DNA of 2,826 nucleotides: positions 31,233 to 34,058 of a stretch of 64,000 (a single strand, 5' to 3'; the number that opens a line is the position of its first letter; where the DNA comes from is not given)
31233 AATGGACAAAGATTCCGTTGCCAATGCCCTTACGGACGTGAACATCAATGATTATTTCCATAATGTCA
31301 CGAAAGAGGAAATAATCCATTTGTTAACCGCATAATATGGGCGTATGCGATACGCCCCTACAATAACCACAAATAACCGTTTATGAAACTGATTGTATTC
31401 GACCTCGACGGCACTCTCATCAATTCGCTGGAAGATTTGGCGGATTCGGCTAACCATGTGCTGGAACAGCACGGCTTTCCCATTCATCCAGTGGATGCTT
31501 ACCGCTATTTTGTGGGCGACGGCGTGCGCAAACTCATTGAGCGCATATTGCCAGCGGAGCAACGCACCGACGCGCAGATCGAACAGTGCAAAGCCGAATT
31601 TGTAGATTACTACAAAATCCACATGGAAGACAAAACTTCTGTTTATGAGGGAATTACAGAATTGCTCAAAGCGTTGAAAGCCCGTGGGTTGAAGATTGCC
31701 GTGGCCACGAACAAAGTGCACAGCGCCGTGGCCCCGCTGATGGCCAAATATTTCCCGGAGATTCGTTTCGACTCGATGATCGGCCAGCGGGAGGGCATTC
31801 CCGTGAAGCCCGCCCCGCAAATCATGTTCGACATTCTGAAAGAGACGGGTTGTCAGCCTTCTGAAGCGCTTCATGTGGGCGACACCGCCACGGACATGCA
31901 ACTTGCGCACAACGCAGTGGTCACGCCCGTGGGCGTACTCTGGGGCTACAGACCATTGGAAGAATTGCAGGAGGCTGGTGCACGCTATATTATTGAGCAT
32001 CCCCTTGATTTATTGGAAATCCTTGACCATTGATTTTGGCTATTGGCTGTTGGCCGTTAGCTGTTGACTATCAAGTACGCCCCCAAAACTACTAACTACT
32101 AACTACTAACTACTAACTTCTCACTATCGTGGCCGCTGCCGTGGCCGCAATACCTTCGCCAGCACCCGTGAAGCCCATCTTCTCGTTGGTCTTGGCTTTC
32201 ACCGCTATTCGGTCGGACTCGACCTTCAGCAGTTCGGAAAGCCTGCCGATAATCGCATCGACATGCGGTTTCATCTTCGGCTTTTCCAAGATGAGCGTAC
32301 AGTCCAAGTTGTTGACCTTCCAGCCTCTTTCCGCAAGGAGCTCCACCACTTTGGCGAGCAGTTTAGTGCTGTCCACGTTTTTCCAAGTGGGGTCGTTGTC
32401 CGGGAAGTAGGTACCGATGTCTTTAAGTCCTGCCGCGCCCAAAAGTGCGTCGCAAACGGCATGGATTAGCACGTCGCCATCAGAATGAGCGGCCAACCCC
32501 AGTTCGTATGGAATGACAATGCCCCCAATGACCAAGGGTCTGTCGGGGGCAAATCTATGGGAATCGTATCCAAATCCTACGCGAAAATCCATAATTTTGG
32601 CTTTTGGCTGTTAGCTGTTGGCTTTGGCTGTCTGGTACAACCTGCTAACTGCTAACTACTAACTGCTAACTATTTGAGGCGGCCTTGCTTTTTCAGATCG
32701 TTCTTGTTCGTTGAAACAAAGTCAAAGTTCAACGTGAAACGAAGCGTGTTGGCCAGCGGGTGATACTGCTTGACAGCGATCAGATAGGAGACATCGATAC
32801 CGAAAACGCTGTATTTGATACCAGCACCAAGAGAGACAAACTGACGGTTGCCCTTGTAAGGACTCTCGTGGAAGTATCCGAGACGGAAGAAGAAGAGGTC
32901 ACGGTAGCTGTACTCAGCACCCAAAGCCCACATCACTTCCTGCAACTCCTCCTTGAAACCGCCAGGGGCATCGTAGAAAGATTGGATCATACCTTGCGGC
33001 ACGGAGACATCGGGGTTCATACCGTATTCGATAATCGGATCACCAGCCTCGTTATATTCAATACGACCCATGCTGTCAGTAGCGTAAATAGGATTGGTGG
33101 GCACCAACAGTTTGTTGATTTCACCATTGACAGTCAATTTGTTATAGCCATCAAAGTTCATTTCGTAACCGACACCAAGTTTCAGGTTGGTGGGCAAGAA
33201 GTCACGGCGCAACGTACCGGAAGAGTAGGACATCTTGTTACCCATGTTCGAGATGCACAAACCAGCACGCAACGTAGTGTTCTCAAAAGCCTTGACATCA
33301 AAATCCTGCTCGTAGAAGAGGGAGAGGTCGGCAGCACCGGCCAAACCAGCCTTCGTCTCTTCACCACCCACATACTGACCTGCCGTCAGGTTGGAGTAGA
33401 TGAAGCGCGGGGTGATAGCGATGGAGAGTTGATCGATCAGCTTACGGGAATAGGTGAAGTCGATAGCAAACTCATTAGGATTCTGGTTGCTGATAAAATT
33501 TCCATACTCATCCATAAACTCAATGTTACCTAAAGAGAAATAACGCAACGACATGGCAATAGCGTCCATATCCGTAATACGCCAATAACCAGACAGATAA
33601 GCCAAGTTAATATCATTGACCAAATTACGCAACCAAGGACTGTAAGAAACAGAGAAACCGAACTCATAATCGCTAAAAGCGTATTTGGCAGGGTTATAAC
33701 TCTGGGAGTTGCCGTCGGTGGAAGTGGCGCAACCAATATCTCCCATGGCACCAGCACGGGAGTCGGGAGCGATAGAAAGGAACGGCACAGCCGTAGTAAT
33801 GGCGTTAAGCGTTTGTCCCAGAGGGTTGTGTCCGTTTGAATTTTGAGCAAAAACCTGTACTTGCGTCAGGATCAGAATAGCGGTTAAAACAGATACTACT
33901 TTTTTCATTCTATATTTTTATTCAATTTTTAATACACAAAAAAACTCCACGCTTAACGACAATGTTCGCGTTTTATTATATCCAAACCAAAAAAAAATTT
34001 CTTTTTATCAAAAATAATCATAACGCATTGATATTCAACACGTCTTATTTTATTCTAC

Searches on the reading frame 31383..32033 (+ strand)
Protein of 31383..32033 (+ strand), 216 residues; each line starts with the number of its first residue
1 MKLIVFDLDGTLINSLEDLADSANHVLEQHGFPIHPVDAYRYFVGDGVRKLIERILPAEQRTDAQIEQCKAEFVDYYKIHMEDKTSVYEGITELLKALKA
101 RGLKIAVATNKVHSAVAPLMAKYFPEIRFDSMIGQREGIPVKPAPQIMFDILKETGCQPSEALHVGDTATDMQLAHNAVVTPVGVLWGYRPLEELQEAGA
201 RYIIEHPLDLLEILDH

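Call 25: search_protein_families(library=ncbifam, proteins=[window:31383-32033:+], max_evalue=0.01)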
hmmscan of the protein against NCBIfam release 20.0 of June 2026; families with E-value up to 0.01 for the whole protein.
window:31383-32033:+ (216 aa): 46 families (the best 25 are shown)
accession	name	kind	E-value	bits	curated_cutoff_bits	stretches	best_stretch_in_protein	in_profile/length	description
NF009695.0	PRK13222.1-2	equivalog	2e-44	151.8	225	1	1-214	6-222/226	phosphoglycolate phosphatase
TIGR01449.2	PGP_bact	equivalog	4.1e-38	131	180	1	4-214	1-213/213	phosphoglycolate phosphatase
NF009697.0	PRK13222.1-4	equivalog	2.1e-31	109.1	327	1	2-215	8-223/232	phosphoglycolate phosphatase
NF009698.0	PRK13223.1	equivalog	1.5e-30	106.3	466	1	2-205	14-220/272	phosphoglycolate phosphatase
NF009696.0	PRK13222.1-3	equivalog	4.4e-25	88.7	359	1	2-215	4-217/223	N-acetylmuramic acid 6-phosphate phosphatase MupP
NF009804.0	PRK13288.1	equivalog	6.9e-25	87.8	218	1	2-215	4-211/215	pyrophosphatase PpaX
TIGR03351.1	PhnX-like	hypoth_equivalog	1e-23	84.5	218.9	1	2-214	2-219/220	phosphonatase-like hydrolase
NF009694.0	PRK13222.1-1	equivalog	6.3e-22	78.1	415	2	63-212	88-237/252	phosphoglycolate phosphatase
TIGR01454.1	AHBA_synth_RP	hypoth_equivalog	3.8e-21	75.7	246.65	1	4-213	1-202/205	AHBA synthesis associated protein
NF009700.0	PRK13226.1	equivalog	5.4e-21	75.3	342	1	3-193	14-202/229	phosphoglycolate phosphatase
NF053653.1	InDiPhoBT2121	equivalog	1.2e-16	61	245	1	1-206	1-207/216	inorganic diphosphatase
TIGR02009.1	PGMB-YQAB-SF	subfamily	1.9e-14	54.3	153.35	1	4-183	4-184/186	beta-phosphoglucomutase family hydrolase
TIGR02253.1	CTE7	subfamily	8.2e-13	48.6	169.75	1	2-183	3-192/221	TIGR02253 family HAD-type hydrolase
TIGR01662.1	HAD-SF-IIIA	subfamily_domain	1.6e-12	47.7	44.6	1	77-181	16-134/141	HAD-IIIA family hydrolase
TIGR01422.2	phosphonatase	equivalog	1.6e-12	47.3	220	1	60-186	72-200/251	phosphonoacetaldehyde hydrolase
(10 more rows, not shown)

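Call 43: find_encoding_contigs(protein=window:31383-32033:+, flank=2500, max_places=10)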
Protein window:31383-32033:+ (216 aa): 9 contigs read that carry it; 3 places shown.
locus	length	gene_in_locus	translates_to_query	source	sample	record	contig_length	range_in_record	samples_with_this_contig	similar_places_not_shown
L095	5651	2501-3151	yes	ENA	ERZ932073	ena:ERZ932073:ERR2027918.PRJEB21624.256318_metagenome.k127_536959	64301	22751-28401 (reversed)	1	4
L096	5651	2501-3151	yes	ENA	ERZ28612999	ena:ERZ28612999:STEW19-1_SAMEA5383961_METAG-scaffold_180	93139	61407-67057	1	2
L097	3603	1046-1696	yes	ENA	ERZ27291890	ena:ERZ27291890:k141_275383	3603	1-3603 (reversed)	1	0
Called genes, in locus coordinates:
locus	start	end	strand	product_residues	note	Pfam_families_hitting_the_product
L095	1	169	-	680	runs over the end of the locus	PF00930:DPPIV_N (faint), PF25174:Beta-prop_THOC3 (faint), PF26549:Tricorn_N, PF26550:Tricorn_2nd (weak), PF00756:Esterase (weak), PF02129:Peptidase_S15, PF00561:Abhydrolase_1 (weak), PF00326:Peptidase_S9, +1 more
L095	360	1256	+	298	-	PF04055:Radical_SAM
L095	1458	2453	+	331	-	PF21948:LplA-B_cat, PF03099:BPL_LplA_LipB, PF10437:Lip_prot_lig_C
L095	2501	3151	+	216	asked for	PF00702:Hydrolase, PF12710:HAD, PF13419:HAD_2, PF13242:Hydrolase_like (weak)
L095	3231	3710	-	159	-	PF02542:YgbB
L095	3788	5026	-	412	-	PF19572:PorV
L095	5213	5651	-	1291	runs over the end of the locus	PF13860:FlgD_ig (faint), PF01364:Peptidase_C25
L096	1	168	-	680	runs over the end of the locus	PF00930:DPPIV_N (faint), PF25174:Beta-prop_THOC3 (faint), PF26549:Tricorn_N, PF26550:Tricorn_2nd (weak), PF00756:Esterase (weak), PF02129:Peptidase_S15, PF00561:Abhydrolase_1 (weak), PF00326:Peptidase_S9, +1 more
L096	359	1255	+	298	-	PF04055:Radical_SAM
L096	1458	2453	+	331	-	PF21948:LplA-B_cat, PF03099:BPL_LplA_LipB, PF10437:Lip_prot_lig_C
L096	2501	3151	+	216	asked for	PF00702:Hydrolase, PF12710:HAD, PF13419:HAD_2, PF13242:Hydrolase_like (weak)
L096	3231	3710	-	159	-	PF02542:YgbB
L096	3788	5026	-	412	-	PF19572:PorV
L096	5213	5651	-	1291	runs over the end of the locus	PF13860:FlgD_ig (faint), PF01364:Peptidase_C25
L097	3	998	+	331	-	?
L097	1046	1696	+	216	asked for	PF00702:Hydrolase, PF12710:HAD, PF13419:HAD_2, PF13242:Hydrolase_like (weak)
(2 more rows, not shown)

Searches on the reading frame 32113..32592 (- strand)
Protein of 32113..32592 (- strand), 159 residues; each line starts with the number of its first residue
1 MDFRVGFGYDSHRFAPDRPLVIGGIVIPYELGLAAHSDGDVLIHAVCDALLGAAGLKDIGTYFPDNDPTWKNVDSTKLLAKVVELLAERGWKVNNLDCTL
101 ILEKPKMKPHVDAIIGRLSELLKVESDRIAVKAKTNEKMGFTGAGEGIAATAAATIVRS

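Call 6: search_protein_families(library=pfam, proteins=[window:32113-32592:-])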
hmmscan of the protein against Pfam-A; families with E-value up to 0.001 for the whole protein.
window:32113-32592:- (159 aa): 1 family
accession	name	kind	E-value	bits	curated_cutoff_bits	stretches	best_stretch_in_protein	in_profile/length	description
PF02542.21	YgbB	-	1.3e-66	224.2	26.7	1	3-156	1-154/155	YgbB family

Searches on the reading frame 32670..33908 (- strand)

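Call 6: search_protein_families(library=pfam, proteins=[window:32670-33908:-])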
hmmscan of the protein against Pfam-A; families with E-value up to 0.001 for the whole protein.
window:32670-33908:- (412 aa): 1 family
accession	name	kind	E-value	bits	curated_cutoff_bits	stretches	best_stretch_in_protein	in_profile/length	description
PF19572.5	PorV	-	7.5e-66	222.6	27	1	34-272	6-241/243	Type IX secretion system protein PorV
